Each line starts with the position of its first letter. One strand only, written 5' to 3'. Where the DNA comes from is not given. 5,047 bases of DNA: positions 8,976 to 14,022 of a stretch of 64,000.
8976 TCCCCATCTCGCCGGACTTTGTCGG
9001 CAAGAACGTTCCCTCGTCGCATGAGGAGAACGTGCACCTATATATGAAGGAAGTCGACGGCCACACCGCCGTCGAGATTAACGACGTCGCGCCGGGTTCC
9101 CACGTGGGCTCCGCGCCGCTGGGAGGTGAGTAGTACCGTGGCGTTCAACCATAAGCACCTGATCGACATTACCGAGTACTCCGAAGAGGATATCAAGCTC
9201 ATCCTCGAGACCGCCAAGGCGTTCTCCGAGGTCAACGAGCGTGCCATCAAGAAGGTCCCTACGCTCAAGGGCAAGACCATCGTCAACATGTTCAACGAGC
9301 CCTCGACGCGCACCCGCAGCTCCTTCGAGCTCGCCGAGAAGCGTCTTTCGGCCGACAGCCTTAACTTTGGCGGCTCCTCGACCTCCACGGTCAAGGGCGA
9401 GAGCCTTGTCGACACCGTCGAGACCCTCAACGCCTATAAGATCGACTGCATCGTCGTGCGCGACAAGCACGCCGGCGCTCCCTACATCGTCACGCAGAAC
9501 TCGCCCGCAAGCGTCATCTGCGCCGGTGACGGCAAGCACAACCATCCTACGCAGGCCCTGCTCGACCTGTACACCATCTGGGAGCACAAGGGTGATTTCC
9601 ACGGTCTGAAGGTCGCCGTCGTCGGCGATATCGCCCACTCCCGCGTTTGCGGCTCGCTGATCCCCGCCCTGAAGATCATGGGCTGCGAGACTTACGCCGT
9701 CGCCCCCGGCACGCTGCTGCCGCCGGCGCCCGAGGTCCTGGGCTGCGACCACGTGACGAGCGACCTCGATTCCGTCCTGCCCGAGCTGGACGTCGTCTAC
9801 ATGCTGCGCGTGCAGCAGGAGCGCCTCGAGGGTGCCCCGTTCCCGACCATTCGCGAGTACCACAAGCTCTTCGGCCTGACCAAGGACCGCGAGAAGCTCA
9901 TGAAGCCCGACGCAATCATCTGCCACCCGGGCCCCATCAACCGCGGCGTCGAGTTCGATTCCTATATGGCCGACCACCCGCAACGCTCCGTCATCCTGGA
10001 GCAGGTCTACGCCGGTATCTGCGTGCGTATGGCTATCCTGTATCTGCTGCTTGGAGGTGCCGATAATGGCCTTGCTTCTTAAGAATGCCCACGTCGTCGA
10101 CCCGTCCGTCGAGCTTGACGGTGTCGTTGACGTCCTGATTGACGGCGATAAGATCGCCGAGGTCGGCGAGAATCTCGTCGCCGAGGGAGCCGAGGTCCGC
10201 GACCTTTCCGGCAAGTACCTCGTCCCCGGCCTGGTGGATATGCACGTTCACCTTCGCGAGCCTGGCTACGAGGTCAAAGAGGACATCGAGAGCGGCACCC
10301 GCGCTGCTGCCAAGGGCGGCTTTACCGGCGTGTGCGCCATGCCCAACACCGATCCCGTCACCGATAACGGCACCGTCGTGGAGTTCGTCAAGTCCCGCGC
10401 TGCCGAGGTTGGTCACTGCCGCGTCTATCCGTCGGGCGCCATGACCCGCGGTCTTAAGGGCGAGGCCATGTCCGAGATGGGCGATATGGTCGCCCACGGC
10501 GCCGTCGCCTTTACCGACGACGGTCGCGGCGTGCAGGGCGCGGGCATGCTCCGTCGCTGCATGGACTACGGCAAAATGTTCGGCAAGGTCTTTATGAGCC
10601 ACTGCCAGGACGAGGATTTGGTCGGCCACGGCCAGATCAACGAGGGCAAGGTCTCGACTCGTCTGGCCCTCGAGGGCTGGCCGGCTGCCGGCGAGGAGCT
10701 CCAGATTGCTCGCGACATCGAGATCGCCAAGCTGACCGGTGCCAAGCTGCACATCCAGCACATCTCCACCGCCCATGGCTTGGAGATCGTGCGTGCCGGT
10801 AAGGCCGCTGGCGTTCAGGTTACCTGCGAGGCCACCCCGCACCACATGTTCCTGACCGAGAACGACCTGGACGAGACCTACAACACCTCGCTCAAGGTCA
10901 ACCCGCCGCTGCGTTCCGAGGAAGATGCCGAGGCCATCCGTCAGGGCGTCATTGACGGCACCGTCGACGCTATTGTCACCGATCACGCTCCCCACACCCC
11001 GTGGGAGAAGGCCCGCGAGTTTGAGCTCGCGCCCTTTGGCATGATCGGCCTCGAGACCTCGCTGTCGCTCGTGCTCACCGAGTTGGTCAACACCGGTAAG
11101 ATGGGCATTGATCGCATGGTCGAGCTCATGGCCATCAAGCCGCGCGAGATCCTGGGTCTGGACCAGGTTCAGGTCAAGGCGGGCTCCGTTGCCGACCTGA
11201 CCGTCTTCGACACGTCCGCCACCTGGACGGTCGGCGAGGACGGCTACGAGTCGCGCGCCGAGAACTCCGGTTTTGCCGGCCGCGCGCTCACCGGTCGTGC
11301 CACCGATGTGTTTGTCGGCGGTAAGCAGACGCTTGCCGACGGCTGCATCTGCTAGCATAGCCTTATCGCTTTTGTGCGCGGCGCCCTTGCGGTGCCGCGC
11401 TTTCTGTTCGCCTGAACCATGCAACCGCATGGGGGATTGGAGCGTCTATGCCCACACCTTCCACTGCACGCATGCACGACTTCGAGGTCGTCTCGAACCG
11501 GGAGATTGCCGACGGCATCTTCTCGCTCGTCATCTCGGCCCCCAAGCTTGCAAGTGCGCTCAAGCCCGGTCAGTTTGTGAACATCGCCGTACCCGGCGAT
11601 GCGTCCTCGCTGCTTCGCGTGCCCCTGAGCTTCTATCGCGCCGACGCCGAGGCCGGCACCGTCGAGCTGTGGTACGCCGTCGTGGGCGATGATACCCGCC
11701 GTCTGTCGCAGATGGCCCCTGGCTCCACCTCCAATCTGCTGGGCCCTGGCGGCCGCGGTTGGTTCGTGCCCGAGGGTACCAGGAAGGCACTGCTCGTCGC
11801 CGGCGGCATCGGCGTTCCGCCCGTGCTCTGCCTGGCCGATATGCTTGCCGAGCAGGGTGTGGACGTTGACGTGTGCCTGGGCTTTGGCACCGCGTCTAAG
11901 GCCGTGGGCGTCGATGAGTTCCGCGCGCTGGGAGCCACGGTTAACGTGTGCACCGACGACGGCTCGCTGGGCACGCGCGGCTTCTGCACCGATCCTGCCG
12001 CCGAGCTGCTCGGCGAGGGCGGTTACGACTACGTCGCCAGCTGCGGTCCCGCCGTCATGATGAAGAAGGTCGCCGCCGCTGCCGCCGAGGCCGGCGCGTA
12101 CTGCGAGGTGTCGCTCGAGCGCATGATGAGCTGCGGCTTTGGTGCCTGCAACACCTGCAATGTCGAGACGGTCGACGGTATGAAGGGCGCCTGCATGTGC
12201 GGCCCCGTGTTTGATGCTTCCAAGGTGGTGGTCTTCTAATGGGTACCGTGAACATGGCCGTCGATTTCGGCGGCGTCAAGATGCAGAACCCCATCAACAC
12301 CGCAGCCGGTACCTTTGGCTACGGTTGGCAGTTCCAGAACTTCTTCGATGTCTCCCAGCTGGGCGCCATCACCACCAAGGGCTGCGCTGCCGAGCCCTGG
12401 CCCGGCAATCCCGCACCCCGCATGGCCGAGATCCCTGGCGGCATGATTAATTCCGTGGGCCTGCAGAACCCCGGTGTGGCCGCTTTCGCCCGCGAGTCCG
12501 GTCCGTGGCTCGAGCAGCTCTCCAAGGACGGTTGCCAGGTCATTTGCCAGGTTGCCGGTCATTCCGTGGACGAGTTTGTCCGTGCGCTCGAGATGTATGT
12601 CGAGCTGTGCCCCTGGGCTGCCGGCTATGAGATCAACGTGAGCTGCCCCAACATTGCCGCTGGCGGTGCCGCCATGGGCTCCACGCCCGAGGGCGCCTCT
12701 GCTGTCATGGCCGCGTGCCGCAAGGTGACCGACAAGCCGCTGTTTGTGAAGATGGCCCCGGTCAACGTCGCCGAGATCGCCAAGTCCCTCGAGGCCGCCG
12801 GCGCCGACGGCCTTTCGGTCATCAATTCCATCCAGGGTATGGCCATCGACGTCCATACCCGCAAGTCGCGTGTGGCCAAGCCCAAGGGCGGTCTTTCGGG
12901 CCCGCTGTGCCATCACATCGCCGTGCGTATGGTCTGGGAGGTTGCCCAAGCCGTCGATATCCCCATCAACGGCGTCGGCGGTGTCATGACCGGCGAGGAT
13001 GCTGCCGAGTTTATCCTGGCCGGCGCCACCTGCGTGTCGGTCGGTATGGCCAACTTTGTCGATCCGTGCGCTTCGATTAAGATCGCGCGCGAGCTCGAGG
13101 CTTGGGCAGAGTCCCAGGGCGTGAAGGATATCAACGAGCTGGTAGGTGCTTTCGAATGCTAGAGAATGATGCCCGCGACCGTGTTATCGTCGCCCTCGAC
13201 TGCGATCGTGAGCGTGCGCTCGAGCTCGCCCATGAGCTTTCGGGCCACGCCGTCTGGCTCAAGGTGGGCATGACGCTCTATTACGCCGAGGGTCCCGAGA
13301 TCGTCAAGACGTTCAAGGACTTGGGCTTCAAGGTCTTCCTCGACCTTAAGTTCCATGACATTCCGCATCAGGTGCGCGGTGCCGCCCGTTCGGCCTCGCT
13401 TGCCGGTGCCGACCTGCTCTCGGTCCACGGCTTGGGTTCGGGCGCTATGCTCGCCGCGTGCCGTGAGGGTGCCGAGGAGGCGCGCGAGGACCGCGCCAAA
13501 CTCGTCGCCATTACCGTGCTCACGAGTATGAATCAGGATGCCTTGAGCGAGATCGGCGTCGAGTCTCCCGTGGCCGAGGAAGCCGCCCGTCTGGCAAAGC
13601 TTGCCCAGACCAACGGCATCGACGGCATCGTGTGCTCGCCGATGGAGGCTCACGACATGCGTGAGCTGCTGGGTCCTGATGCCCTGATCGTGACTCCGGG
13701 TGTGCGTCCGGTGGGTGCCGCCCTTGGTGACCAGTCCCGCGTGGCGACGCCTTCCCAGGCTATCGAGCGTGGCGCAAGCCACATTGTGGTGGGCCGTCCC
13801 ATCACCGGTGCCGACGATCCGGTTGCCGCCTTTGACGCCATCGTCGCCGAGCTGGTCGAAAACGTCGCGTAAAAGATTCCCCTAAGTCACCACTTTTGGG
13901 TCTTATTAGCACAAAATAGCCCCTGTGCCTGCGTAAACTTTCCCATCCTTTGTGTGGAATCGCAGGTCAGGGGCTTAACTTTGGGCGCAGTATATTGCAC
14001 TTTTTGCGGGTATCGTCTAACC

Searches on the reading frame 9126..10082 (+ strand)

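Call 41: search_protein_families(library=pfam, proteins=[window:9126-10082:+], max_evalue=0.00001)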
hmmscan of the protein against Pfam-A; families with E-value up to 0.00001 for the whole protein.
window:9126-10082:+ (318 aa): 2 families
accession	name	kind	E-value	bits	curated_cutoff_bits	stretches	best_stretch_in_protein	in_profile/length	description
PF02729.26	OTCace_N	-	3.5e-42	144.4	29.9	1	10-153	1-148/148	Aspartate/ornithine carbamoyltransferase, carbamoyl-P binding domain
PF00185.30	OTCace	-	5.5e-21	75.7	29.4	1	160-308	2-157/157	Aspartate/ornithine carbamoyltransferase, Asp/Orn binding domain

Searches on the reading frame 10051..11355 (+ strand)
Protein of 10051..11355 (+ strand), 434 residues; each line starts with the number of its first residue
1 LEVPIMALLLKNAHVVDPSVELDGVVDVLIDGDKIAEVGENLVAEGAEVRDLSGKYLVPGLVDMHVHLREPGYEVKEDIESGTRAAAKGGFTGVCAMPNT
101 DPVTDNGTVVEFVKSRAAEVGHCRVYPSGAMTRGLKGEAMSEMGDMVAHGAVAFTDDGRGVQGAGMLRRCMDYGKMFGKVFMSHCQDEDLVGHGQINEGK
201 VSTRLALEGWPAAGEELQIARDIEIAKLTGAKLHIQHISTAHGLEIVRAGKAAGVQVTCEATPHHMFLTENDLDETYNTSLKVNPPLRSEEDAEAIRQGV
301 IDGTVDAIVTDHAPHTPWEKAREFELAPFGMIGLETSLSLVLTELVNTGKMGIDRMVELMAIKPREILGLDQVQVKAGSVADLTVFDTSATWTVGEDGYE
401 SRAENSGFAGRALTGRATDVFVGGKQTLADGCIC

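Call 41: search_protein_families(library=pfam, proteins=[window:10051-11355:+], max_evalue=0.00001)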
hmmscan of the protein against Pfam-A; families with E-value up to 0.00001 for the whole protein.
window:10051-11355:+ (434 aa): 3 families
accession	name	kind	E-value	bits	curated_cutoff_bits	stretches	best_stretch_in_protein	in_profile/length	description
PF01979.26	Amidohydro_1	-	5.9e-21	75.5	25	1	56-426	1-344/345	Amidohydrolase family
PF12890.13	DHOase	-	8.6e-11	42.5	21.2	1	55-240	2-139/142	Dihydro-orotase-like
PF07969.17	Amidohydro_3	-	2.4e-09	37.7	29.7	1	48-83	1-35/472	Amidohydrolase family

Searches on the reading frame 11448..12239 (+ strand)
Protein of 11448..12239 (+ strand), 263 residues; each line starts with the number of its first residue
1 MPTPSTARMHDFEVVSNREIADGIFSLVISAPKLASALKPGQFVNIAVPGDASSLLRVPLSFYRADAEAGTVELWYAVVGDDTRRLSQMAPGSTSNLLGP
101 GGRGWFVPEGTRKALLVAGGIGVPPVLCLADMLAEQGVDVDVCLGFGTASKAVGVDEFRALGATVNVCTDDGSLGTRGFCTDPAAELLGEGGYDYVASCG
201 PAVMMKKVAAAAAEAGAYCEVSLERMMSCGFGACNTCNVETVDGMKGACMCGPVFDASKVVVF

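Call 41: search_protein_families(library=pfam, proteins=[window:11448-12239:+], max_evalue=0.00001)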
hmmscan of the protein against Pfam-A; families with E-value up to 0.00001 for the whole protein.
window:11448-12239:+ (263 aa): 1 family
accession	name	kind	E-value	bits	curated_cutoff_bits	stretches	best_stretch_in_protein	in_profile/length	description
PF10418.14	DHODB_Fe-S_bind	-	1.4e-07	31.6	23.9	1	224-260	1-40/41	Iron-sulfur cluster binding domain of dihydroorotate dehydrogenase B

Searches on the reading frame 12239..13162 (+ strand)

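Call 41: search_protein_families(library=pfam, proteins=[window:12239-13162:+], max_evalue=0.00001)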
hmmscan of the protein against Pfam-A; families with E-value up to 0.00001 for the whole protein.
window:12239-13162:+ (307 aa): 1 family
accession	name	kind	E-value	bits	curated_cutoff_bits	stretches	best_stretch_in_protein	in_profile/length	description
PF01180.27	DHO_dh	-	4.3e-70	236.6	27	1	7-288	3-289/291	Dihydroorotate dehydrogenase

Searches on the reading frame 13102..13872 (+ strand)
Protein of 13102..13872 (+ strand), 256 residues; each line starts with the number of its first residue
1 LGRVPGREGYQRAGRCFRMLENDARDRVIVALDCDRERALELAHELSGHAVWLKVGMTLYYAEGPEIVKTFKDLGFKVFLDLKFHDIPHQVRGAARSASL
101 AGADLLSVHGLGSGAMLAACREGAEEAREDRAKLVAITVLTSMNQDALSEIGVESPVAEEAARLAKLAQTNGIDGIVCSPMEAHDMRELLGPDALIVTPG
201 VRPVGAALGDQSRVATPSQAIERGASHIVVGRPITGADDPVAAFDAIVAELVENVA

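Call 41: search_protein_families(library=pfam, proteins=[window:13102-13872:+], max_evalue=0.00001)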
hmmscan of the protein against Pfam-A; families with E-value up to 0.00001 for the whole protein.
window:13102-13872:+ (256 aa): 1 family
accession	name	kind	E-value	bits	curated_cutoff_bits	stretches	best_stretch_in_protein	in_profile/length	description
PF00215.30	OMPdecase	-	4.9e-58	197.1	27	1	27-246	2-220/221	Orotidine 5'-phosphate decarboxylase / HUMPS family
